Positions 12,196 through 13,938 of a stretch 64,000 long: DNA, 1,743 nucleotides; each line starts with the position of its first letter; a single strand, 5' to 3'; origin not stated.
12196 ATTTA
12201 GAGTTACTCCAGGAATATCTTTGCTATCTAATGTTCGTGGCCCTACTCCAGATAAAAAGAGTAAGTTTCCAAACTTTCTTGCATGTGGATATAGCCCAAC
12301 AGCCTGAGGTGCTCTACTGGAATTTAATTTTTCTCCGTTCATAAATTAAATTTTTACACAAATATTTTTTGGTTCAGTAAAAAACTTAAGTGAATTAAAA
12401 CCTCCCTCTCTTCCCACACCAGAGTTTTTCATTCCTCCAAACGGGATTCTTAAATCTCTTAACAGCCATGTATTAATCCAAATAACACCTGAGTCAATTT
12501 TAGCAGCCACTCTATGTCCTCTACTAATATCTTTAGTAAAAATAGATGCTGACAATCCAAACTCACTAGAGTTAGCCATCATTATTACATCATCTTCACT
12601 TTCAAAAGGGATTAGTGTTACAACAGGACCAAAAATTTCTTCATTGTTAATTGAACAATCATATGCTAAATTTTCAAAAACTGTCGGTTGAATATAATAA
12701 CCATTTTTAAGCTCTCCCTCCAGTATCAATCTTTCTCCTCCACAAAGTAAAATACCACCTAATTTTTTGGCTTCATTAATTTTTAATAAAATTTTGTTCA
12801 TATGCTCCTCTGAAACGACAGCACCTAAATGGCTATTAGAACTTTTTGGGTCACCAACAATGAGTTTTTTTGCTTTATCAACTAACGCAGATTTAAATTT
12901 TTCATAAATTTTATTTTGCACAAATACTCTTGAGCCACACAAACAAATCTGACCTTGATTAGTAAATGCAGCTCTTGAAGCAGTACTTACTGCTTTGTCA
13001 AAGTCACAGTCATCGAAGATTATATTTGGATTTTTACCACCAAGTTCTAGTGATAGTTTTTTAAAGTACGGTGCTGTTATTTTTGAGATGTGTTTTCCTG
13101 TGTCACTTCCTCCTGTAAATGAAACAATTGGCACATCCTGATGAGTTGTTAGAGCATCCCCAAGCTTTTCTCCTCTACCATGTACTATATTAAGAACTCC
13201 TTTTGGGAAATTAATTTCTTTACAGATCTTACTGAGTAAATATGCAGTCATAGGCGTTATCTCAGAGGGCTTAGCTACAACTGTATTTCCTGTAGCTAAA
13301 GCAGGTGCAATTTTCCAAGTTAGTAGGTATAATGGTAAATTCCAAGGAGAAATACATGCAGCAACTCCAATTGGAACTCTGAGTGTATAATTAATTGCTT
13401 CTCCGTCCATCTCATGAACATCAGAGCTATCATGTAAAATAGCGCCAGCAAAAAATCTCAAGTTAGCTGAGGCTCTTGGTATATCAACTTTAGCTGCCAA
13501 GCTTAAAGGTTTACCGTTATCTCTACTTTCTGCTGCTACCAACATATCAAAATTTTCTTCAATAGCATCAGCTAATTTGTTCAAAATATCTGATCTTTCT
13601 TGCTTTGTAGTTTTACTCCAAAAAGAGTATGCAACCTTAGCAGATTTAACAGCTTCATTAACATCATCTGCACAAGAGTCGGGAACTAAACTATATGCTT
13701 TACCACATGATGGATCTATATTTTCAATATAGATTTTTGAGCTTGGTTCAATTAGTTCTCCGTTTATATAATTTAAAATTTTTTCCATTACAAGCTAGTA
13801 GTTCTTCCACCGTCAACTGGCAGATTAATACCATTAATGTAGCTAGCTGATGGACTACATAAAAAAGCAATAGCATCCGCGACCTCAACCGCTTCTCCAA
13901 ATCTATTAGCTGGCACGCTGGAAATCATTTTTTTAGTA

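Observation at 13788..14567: Atypical SDR in the kynurenine operon: candidate for the unassigned 2-aminomuconate/4-oxalocrotonate to 2-oxoadipate reductase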

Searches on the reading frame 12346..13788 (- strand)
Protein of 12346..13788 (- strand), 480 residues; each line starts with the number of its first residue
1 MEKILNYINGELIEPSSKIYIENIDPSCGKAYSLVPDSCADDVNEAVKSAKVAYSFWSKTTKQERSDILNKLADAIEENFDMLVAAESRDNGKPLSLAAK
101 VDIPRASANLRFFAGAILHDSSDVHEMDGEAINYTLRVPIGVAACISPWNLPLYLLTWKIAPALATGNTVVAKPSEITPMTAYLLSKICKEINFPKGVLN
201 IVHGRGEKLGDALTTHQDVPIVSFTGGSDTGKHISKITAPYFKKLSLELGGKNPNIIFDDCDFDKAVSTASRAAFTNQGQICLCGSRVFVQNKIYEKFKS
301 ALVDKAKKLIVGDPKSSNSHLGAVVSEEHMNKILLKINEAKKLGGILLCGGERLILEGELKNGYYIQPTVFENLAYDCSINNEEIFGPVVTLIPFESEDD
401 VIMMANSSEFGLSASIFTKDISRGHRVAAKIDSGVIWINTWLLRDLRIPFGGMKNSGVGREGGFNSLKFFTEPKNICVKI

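Call 3: search_protein_families(library=ncbifam, proteins=[window:12346-13788:-], max_evalue=0.00001)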
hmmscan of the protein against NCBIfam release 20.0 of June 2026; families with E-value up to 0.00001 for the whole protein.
window:12346-13788:- (480 aa): 41 families (the best 25 are shown)
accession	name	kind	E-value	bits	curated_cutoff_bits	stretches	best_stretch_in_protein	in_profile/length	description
TIGR03216.1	OH_muco_semi_DH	equivalog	6.1e-165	549.5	693.25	1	5-480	2-481/481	2-hydroxymuconic semialdehyde dehydrogenase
TIGR02299.1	HpaE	equivalog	3.5e-153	510.7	638.35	1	5-479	2-477/488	5-carboxymethyl-2-hydroxymuconate semialdehyde dehydrogenase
TIGR01804.1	BADH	equivalog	4.2e-145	483.8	668.6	1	7-473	1-466/467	betaine-aldehyde dehydrogenase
NF009725.0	PRK13252.1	equivalog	3.8e-144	480.8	593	1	3-479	6-480/488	betaine-aldehyde dehydrogenase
NF010000.0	PRK13473.1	subfamily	2.1e-137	458.6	615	1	6-479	5-473/475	aminobutyraldehyde dehydrogenase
NF050026.1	AcaldDHExaC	equivalog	2.9e-128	428.7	900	1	4-478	16-493/503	acetaldehyde dehydrogenase ExaC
NF045736.1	PaDhStyDRhodo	equivalog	1.7e-126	422.6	800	1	7-478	6-477/479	phenylacetaldehyde dehydrogenase StyD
NF042993.1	AlphKGSA_gudD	equivalog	7.3e-125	417.4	770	1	2-479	2-481/481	alpha-ketoglutaric semialdehyde dehydrogenase GucD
NF045735.1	PaDhStyDPseudo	equivalog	1.6e-124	416.2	850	1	7-478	6-481/483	phenylacetaldehyde dehydrogenase StyD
TIGR03374.1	ABALDH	equivalog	2e-115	386.3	909.3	1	7-478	5-471/472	aminobutyraldehyde dehydrogenase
TIGR01780.1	SSADH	subfamily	9.6e-112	374.1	646.35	1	25-472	3-446/448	succinate-semialdehyde dehydrogenase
NF040648.1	lactal_redase_Meth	equivalog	3.4e-109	365.9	650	1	7-477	2-461/463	lactaldehyde dehydrogenase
NF007352.0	PRK09847.1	equivalog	1.3e-107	360.3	850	1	7-478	23-491/495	aldehyde dehydrogenase PuuC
NF052305.1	DioxValDhHalo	equivalog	7.7e-107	358.2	750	1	3-476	4-479/483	2,5-dioxovalerate dehydrogenase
NF007497.0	PRK10090.1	equivalog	5.8e-103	345.2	500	1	4-470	7-469/480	aldehyde dehydrogenase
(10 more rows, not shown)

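Call 4: search_protein_families(library=pfam, proteins=[window:12346-13788:-], max_evalue=0.00001)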
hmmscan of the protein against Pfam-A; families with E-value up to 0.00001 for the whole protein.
window:12346-13788:- (480 aa): 2 families
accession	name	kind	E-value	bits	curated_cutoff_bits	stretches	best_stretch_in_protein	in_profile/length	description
PF00171.27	Aldedh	-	3.2e-162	540.7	23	1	16-476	5-461/461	Aldehyde dehydrogenase family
PF05893.19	LuxC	-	1.3e-07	31.3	21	1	132-335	81-288/401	Acyl-CoA reductase (LuxC)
